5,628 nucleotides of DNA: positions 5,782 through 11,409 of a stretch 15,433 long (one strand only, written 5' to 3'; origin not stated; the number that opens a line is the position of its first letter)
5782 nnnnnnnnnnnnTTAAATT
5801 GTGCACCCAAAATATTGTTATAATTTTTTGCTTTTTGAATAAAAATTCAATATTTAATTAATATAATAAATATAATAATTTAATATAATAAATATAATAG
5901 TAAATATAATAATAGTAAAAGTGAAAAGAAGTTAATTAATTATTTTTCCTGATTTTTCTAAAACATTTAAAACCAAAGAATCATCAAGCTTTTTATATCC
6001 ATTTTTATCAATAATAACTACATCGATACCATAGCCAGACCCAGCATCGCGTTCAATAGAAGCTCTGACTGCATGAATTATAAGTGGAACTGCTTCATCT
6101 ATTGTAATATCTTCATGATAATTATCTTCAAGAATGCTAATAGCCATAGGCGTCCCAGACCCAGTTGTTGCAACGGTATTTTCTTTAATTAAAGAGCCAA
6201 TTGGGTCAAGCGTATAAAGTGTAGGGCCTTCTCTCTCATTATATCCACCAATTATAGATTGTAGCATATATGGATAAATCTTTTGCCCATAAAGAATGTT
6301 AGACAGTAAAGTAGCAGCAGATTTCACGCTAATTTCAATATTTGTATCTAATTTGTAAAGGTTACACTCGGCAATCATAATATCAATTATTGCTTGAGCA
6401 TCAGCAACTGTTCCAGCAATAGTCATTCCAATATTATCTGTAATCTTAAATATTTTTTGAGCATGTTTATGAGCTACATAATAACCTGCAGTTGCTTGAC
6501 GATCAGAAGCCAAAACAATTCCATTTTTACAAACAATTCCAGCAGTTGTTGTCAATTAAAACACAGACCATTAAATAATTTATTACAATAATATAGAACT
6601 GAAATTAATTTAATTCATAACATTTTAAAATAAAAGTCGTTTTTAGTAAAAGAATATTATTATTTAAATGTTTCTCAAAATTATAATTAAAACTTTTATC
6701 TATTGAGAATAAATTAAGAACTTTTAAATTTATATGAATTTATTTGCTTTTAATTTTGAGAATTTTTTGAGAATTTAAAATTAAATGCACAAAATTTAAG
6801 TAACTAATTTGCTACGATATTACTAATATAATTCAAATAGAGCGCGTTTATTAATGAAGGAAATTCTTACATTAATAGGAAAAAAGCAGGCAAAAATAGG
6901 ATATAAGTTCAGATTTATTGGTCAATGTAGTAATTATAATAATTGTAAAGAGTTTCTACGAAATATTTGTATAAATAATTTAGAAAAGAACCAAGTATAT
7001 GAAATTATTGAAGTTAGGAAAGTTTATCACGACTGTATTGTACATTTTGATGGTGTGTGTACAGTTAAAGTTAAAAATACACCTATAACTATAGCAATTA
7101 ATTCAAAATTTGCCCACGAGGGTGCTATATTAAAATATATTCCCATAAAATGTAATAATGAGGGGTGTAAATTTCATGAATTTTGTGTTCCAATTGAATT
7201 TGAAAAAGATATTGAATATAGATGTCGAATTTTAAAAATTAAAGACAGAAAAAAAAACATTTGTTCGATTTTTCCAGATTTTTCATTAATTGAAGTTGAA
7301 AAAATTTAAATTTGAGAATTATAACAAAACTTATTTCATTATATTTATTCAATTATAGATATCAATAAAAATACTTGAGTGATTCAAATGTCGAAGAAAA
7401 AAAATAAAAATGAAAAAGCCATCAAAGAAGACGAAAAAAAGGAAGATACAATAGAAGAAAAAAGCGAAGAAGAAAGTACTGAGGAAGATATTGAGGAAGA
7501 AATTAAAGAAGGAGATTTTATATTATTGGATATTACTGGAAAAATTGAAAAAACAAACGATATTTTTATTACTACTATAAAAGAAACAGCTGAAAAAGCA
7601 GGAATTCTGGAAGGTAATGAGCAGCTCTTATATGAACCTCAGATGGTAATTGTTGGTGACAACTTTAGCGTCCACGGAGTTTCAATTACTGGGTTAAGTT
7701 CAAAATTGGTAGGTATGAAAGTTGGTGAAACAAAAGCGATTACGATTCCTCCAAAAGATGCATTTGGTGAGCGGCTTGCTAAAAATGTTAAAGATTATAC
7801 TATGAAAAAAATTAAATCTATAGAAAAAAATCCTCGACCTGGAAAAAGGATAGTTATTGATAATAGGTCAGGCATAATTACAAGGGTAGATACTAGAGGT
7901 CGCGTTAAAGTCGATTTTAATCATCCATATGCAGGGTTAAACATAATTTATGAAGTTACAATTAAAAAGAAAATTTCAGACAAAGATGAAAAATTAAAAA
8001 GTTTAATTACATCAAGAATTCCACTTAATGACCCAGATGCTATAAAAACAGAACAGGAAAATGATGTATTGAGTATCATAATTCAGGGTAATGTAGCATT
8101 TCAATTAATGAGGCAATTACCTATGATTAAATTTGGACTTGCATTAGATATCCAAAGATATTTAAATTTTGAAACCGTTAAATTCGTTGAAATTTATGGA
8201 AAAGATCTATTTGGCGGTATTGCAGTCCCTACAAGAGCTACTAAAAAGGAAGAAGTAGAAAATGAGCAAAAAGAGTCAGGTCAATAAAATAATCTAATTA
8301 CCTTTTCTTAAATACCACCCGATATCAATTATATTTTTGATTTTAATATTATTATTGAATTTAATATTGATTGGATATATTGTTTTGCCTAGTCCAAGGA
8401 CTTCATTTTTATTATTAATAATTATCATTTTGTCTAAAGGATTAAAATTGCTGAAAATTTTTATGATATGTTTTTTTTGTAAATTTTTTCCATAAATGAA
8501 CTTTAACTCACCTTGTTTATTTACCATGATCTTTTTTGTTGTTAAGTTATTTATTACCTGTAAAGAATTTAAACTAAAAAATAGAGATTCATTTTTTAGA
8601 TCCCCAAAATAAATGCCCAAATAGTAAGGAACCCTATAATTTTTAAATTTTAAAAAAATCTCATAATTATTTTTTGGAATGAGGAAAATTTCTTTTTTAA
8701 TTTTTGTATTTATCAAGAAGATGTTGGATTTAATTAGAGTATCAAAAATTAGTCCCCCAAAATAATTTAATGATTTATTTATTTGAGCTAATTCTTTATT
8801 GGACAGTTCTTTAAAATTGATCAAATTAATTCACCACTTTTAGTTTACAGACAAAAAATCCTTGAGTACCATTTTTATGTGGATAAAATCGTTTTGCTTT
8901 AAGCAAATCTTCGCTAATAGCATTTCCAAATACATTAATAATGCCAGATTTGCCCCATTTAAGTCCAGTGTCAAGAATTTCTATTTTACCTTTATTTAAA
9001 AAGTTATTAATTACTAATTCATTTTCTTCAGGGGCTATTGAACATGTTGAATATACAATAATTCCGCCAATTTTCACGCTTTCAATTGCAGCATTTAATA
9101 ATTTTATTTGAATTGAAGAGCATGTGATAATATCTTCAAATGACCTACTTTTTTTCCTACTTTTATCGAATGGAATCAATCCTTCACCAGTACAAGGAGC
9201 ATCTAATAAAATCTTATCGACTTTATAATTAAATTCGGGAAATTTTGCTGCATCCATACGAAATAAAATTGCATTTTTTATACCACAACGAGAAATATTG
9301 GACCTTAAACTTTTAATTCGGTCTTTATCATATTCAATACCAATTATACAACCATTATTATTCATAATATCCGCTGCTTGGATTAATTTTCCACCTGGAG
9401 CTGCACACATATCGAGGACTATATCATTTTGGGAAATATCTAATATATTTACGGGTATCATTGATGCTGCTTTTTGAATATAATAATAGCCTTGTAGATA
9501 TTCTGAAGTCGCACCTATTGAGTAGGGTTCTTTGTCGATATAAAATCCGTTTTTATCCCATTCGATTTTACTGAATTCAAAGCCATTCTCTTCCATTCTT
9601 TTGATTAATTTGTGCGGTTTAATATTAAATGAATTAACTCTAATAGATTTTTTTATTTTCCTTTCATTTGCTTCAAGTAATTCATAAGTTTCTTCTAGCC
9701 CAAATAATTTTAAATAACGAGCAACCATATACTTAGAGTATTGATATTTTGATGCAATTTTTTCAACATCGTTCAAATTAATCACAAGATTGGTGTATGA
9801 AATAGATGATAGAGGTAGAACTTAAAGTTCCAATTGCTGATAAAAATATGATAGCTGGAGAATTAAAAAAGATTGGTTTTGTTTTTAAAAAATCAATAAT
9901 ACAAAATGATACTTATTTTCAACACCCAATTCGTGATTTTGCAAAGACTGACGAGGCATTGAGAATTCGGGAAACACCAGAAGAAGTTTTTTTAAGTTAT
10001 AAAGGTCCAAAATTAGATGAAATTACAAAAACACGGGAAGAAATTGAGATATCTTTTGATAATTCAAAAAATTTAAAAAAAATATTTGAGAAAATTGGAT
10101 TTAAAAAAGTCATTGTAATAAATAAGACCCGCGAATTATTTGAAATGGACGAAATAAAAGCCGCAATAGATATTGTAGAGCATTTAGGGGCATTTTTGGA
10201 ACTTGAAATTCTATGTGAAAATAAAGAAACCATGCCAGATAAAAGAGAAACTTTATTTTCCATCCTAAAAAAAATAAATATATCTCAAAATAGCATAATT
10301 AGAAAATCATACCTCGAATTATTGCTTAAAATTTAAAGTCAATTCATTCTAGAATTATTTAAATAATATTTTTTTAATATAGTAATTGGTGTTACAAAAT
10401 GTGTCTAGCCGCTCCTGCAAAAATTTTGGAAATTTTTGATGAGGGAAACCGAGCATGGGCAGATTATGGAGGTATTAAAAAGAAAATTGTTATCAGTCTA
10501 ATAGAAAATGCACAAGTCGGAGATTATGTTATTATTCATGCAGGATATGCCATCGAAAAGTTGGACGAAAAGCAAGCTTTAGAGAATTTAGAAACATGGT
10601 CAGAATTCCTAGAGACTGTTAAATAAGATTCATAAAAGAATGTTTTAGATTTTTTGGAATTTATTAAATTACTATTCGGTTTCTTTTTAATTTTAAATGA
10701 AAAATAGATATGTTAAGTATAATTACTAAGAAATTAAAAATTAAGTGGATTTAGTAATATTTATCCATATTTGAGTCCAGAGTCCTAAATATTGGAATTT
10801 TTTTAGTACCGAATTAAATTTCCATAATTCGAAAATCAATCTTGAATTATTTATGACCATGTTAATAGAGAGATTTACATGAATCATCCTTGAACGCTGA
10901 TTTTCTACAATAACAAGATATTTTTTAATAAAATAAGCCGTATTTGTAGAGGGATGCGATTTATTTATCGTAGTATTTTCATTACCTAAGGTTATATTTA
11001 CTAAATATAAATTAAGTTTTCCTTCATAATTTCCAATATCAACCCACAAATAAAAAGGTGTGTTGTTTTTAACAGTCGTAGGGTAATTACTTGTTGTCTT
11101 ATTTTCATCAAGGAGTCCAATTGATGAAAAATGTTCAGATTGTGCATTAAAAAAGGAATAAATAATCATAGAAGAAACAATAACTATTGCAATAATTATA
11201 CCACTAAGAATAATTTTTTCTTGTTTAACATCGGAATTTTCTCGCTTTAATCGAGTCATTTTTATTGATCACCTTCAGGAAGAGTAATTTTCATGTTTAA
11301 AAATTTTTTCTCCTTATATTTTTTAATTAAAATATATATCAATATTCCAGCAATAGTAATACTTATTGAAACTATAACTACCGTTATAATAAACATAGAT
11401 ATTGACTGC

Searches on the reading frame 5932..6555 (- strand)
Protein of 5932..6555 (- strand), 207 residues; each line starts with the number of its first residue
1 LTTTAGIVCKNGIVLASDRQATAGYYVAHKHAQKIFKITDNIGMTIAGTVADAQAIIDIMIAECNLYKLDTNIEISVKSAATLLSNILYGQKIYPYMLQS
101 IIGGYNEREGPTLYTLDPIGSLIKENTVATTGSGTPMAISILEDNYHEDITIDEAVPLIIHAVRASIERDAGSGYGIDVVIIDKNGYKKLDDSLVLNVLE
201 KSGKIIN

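Call 11: search_protein_families(library=pfam, proteins=[window:5932-6555:-])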
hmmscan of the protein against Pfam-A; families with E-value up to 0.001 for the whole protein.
window:5932-6555:- (207 aa): 1 family
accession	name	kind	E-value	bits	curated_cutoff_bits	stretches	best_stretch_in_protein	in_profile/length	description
PF00227.31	Proteasome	-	5.8e-56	189.6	22.4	1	2-182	5-189/189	Proteasome subunit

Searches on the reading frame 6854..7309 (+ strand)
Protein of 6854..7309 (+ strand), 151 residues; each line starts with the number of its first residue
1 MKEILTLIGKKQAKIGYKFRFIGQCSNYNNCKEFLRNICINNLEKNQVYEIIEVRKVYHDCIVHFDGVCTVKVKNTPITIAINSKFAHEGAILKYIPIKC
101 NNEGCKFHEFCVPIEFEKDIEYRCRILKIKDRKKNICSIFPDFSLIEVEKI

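Call 11: search_protein_families(library=pfam, proteins=[window:6854-7309:+])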
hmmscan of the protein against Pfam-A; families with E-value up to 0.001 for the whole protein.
window:6854-7309:+ (151 aa): 1 family
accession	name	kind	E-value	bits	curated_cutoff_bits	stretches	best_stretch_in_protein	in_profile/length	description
PF03684.18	UPF0179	-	9e-31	107.1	25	1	5-144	2-136/140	Uncharacterised protein family (UPF0179)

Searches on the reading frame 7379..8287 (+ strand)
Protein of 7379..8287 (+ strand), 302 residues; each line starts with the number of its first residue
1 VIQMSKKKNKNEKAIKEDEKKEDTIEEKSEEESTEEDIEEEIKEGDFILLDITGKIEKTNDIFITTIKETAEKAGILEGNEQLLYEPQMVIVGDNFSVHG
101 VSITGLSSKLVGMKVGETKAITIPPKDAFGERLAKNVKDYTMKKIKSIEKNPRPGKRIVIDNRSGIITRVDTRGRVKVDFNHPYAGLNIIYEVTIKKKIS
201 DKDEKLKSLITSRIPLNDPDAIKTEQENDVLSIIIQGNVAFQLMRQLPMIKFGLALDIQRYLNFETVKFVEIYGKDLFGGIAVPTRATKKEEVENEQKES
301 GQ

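Call 11: search_protein_families(library=pfam, proteins=[window:7379-8287:+])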
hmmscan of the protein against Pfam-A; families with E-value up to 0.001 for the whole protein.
window:7379-8287:+ (302 aa): 3 families
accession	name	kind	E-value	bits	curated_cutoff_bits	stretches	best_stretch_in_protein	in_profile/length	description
PF22199.2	FKBP26_IF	-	4.4e-09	36.6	27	1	142-184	5-46/46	FKBP26, IF domain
PF00254.34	FKBP_C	-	2.1e-07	31.6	21.1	1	41-134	4-76/94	FKBP-type peptidyl-prolyl cis-trans isomerase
PF18046.7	FKBP26_C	-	2.8e-06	27.9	27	1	203-273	2-71/72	FKBP26_C-terminal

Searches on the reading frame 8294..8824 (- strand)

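Call 11: search_protein_families(library=pfam, proteins=[window:8294-8824:-])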
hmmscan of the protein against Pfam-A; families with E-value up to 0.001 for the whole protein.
window:8294-8824:- (176 aa): 2 families
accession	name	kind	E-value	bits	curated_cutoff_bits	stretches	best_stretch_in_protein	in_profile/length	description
PF03657.19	UPF0113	-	7.3e-18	65.1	23.8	1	98-174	1-73/73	UPF0113 PUA domain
PF17833.7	pre-PUA_NIP7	-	2.8e-05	24.7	23.1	1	5-84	2-79/80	NIP7/UPF0113, pre-PUA domain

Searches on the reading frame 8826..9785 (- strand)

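Call 12: search_protein_families(library=pfam, proteins=[window:8826-9785:-])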
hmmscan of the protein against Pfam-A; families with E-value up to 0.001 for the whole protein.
window:8826-9785:- (319 aa): 5 families
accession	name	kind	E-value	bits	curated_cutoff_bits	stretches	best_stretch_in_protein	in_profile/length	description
PF01189.24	Methyltr_RsmB-F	-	1.9e-53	181.5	27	1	114-316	3-199/199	16S rRNA methyltransferase RsmB/F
PF17125.10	Methyltr_RsmF_N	-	2.3e-14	54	34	1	21-106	6-86/86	N-terminal domain of 16S rRNA methyltransferase RsmF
PF13847.12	Methyltransf_31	-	2.9e-10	40.4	27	1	118-253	2-117/145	Methyltransferase domain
PF22458.1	RsmF-B_ferredox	-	2.9e-08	34.1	27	1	17-85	2-69/74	Methyltr_RsmF/B-like, ferredoxin-like domain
PF02475.24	TRM5-TYW2_MTfase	-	2.4e-05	24.8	28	0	117-201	34-117/164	TRM5/TYW2 methyltransferase domain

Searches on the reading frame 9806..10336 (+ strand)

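Call 12: search_protein_families(library=pfam, proteins=[window:9806-10336:+])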
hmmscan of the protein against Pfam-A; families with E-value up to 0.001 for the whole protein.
window:9806-10336:+ (176 aa): 1 family
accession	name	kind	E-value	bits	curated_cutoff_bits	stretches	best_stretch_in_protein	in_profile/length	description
PF01928.26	CYTH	-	2.3e-32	112.7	23.2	1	1-169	1-179/179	CYTH domain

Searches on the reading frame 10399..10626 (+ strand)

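Call 12: search_protein_families(library=pfam, proteins=[window:10399-10626:+])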
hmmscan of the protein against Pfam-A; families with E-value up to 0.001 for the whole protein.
window:10399-10626:+ (75 aa): 1 family
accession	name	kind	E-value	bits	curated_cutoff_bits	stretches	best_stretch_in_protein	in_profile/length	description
PF01455.23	HupF_HypC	-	3.2e-25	88.5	28.5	1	1-67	1-65/65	HupF/HypC family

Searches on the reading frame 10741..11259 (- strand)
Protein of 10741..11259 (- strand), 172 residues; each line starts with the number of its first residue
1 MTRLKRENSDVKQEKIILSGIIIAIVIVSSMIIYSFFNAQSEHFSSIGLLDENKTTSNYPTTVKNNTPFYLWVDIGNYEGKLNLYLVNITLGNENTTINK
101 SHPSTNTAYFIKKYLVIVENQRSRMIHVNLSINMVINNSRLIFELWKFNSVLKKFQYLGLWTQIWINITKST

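Call 12: search_protein_families(library=pfam, proteins=[window:10741-11259:-])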
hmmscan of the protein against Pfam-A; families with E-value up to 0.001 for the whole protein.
window:10741-11259:- (172 aa): 1 family
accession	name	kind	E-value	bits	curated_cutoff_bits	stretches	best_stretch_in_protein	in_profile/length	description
PF07760.16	DUF1616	-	2.6e-11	43.7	31.6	1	8-147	145-286/307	Protein of unknown function (DUF1616)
